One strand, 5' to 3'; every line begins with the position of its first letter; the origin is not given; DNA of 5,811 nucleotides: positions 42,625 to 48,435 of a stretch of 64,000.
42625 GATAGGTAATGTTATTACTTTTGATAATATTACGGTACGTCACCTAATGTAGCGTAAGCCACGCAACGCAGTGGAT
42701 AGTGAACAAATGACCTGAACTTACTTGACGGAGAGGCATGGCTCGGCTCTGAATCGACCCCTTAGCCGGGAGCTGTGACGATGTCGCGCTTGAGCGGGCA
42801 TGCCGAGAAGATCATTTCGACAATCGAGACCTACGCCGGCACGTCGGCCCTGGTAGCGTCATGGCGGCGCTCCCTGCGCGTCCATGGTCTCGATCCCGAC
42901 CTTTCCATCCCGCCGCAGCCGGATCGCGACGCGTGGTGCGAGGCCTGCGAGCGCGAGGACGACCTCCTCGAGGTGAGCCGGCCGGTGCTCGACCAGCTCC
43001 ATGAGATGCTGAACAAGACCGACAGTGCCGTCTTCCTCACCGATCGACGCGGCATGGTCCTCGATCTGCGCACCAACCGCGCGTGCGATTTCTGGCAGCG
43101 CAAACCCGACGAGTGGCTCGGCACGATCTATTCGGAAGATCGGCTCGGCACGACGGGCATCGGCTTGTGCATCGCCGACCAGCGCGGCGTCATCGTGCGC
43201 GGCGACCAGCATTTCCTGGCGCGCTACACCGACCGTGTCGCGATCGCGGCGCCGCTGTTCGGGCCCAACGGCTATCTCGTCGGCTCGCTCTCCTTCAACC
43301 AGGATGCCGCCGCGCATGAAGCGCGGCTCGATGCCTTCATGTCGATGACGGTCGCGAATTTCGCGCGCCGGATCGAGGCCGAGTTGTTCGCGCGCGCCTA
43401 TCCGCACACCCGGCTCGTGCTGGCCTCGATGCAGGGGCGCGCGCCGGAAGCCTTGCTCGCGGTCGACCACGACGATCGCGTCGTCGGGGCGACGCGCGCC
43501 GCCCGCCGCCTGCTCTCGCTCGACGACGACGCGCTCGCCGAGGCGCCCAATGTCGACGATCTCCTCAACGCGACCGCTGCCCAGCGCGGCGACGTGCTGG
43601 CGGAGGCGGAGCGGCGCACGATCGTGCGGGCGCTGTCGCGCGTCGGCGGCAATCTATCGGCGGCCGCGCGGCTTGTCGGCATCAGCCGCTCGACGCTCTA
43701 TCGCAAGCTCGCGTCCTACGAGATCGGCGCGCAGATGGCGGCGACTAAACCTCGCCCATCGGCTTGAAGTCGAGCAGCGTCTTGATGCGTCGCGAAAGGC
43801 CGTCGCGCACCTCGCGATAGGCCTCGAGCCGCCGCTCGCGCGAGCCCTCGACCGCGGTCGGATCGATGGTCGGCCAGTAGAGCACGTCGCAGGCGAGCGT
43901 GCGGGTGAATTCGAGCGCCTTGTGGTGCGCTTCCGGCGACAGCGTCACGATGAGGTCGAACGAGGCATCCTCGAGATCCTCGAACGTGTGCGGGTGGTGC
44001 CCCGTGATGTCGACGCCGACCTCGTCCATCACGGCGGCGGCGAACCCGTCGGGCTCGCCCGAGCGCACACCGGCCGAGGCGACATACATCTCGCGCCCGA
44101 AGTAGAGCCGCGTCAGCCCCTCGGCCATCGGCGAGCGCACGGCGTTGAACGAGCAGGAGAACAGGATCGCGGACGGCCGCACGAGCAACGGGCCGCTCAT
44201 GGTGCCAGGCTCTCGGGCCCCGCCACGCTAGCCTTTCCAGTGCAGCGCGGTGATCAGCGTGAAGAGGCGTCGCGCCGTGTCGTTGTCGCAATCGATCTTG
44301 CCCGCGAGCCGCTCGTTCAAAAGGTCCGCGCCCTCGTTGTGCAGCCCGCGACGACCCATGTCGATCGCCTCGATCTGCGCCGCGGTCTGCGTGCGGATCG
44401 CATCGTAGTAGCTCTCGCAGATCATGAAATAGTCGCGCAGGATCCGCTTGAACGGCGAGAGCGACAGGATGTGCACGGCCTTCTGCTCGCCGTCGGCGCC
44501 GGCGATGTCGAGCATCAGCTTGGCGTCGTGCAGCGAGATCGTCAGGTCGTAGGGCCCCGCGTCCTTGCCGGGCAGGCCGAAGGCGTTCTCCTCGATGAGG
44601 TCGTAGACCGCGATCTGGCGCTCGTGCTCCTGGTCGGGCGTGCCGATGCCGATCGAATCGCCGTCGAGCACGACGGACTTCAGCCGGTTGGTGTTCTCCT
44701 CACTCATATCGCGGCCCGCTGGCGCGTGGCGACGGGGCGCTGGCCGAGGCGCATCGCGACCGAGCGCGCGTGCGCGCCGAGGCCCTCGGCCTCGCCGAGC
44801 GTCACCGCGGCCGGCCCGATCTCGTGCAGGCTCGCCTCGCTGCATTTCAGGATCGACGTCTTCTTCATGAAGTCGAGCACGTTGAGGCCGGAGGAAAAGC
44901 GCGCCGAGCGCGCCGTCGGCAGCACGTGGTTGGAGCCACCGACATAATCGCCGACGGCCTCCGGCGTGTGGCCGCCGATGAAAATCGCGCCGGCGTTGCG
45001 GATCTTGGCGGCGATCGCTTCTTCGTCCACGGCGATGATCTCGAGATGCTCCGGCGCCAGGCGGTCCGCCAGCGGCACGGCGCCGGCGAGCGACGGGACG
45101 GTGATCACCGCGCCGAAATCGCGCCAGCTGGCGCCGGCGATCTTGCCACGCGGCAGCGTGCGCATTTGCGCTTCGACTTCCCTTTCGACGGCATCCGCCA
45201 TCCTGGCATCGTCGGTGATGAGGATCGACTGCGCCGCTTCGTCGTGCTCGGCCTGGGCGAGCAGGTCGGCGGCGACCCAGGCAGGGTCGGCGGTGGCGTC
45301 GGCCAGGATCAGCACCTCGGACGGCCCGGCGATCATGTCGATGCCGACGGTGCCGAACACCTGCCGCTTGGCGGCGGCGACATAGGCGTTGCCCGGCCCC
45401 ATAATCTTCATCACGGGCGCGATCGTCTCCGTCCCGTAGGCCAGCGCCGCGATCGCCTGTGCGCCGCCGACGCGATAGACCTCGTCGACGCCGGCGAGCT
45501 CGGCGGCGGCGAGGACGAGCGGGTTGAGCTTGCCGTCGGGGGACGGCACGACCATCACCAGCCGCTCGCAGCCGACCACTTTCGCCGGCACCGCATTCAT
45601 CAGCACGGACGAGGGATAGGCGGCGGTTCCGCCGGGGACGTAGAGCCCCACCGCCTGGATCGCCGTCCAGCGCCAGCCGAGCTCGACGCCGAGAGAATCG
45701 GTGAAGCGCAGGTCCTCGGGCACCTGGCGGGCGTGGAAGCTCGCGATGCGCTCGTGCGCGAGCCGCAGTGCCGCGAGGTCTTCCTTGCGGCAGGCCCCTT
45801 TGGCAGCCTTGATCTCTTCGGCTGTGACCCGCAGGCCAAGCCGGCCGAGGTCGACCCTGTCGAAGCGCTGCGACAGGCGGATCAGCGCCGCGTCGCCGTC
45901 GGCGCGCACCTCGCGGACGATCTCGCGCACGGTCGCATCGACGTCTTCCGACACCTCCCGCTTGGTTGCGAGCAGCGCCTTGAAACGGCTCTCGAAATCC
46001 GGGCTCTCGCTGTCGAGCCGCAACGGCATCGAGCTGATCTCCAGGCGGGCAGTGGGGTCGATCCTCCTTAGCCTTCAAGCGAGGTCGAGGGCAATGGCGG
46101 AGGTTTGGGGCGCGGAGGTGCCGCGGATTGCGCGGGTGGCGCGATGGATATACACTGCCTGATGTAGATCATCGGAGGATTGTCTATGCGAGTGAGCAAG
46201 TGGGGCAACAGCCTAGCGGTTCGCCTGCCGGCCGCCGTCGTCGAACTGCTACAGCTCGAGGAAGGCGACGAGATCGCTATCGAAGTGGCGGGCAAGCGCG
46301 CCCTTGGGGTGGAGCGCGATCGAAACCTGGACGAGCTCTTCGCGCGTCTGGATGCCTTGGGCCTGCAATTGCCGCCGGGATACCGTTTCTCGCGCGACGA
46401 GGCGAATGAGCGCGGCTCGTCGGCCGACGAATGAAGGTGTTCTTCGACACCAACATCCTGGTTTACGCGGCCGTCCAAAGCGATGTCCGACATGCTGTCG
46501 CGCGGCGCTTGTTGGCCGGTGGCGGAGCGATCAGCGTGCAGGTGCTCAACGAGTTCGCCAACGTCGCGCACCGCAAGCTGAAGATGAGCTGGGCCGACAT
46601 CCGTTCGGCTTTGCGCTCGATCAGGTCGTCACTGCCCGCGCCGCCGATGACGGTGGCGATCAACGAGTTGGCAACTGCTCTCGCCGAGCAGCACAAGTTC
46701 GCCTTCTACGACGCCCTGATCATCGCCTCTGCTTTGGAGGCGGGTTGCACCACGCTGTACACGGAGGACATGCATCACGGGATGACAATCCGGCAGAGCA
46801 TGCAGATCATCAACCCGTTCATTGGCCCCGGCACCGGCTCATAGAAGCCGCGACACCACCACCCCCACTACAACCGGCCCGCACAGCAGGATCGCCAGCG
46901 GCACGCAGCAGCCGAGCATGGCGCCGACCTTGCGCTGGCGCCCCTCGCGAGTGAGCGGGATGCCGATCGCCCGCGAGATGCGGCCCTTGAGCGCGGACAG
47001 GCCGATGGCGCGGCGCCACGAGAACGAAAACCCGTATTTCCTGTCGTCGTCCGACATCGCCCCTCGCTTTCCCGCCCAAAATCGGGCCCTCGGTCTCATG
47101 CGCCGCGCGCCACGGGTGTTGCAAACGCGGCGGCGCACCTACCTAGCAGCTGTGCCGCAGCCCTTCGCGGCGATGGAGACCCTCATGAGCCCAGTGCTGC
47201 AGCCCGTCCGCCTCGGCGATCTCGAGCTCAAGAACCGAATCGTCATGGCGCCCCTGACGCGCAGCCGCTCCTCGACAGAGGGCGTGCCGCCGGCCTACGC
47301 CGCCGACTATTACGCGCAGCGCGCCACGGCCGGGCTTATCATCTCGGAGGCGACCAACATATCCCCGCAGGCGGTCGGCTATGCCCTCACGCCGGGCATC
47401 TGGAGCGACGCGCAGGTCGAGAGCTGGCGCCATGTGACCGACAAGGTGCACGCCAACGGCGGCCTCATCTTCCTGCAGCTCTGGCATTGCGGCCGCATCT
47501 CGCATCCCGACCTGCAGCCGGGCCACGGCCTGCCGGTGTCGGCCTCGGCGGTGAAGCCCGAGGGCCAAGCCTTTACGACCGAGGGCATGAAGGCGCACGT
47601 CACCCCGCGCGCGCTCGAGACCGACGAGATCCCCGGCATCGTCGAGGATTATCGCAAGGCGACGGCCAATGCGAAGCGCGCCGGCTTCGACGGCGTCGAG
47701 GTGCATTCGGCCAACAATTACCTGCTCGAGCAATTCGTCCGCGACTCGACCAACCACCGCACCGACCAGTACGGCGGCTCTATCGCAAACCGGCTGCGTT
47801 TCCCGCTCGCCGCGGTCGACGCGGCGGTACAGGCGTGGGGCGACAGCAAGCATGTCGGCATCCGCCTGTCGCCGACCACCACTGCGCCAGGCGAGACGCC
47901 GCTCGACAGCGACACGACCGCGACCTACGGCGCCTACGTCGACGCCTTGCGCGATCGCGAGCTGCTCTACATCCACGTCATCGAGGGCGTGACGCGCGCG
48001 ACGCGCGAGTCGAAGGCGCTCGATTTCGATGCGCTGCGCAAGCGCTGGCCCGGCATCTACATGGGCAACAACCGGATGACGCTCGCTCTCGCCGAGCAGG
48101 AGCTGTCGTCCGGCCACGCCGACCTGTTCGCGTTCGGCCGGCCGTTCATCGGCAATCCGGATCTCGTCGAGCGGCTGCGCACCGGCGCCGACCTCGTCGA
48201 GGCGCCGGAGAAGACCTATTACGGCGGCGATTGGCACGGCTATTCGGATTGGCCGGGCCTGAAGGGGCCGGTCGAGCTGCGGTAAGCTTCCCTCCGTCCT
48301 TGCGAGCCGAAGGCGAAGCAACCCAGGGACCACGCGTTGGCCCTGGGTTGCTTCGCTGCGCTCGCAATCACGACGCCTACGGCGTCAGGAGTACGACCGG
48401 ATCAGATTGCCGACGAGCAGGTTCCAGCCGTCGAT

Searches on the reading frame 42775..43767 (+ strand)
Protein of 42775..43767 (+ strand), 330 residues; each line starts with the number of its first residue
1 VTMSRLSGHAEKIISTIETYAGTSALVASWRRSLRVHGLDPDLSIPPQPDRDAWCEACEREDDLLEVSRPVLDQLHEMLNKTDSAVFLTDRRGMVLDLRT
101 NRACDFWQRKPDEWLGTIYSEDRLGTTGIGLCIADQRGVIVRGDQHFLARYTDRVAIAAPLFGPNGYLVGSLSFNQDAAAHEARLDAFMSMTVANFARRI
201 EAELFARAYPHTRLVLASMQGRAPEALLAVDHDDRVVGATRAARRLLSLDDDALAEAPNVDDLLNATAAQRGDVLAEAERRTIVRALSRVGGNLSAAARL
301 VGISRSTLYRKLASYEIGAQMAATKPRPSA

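Call 69: search_protein_families(library=pfam, proteins=[window:42775-43767:+], max_evalue=0.00001)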
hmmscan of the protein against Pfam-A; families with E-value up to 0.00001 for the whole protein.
window:42775-43767:+ (330 aa): 4 families
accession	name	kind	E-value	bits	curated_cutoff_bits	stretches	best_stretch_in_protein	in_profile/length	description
PF02954.25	HTH_8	-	2.3e-13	50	22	1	275-315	2-42/42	Bacterial regulatory protein, Fis family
PF01590.32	GAF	-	1.1e-07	32.9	22.4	1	63-188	1-122/133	GAF domain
PF13518.12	HTH_28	-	2.1e-06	28.1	25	0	279-328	1-48/52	Helix-turn-helix domain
PF00989.32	PAS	-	3.2e-06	27.6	22.6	0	221-267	8-54/113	PAS fold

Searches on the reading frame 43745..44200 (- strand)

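Call 69: search_protein_families(library=pfam, proteins=[window:43745-44200:-], max_evalue=0.00001)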
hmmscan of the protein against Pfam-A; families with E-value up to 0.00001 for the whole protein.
window:43745-44200:- (151 aa): 1 family
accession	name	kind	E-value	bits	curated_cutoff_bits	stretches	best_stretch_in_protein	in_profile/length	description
PF01451.26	LMWPc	-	1.1e-13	52.1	23.2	1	12-143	1-144/144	Low molecular weight phosphotyrosine protein phosphatase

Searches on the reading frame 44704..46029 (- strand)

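Call 69: search_protein_families(library=pfam, proteins=[window:44704-46029:-], max_evalue=0.00001)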
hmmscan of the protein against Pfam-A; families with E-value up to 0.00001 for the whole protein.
window:44704-46029:- (441 aa): 1 family
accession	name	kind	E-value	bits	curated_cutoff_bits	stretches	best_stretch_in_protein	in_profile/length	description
PF00815.25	Histidinol_dh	-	1.9e-166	554.6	27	1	23-428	4-411/411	Histidinol dehydrogenase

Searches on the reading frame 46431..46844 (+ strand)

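Call 69: search_protein_families(library=pfam, proteins=[window:46431-46844:+], max_evalue=0.00001)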
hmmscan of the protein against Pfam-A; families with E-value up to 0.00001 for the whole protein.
window:46431-46844:+ (137 aa): 1 family
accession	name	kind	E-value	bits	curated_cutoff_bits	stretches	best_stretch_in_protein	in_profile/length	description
PF01850.27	PIN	-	4.1e-15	56.9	23.6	1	3-113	1-111/120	PIN domain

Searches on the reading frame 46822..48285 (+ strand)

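Call 69: search_protein_families(library=pfam, proteins=[window:46822-48285:+], max_evalue=0.00001)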
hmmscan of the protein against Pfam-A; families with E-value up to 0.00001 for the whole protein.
window:46822-48285:+ (487 aa): 1 family
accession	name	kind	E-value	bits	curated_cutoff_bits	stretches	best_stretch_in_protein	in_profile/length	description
PF00724.26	Oxidored_FMN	-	2.8e-79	267.3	27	1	126-455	3-338/342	NADH:flavin oxidoreductase / NADH oxidase family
